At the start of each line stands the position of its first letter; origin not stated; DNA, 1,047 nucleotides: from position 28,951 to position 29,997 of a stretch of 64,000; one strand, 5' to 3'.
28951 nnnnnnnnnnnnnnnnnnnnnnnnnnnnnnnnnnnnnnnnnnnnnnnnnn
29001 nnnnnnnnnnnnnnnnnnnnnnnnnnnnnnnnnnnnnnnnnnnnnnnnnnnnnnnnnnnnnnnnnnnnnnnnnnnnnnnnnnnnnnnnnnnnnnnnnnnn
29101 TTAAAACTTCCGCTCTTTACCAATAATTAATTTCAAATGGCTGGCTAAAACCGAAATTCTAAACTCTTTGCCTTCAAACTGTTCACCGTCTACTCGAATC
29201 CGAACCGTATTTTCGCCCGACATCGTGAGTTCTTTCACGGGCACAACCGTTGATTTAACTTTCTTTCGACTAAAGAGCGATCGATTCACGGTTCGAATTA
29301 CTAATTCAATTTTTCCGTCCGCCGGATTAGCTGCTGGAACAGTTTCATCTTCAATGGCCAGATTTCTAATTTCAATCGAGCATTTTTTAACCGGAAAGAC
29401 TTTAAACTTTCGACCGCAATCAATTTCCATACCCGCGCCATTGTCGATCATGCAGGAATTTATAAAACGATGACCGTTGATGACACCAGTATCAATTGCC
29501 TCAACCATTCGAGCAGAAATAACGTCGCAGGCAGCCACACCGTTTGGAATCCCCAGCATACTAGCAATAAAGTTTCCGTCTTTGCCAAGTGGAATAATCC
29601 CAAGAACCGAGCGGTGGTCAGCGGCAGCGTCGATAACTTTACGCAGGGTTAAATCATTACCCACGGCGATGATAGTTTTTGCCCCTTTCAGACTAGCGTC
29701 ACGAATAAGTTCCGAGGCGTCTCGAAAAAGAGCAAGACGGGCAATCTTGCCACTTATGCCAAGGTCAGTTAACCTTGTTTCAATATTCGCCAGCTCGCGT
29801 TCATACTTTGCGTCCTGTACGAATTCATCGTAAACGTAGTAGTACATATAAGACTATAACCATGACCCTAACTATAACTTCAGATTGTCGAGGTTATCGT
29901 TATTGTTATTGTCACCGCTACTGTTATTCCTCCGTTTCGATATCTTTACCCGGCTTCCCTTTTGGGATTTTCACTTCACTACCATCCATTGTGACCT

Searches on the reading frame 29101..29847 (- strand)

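Call 12: search_protein_families(library=pfam, proteins=[window:29101-29847:-])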
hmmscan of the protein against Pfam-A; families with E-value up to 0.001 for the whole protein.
window:29101-29847:- (248 aa): 1 family
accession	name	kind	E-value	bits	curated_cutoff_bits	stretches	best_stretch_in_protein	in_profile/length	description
PF00781.29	DAGK_cat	-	2.1e-11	43.9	23.6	1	14-121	14-123/125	Diacylglycerol kinase catalytic domain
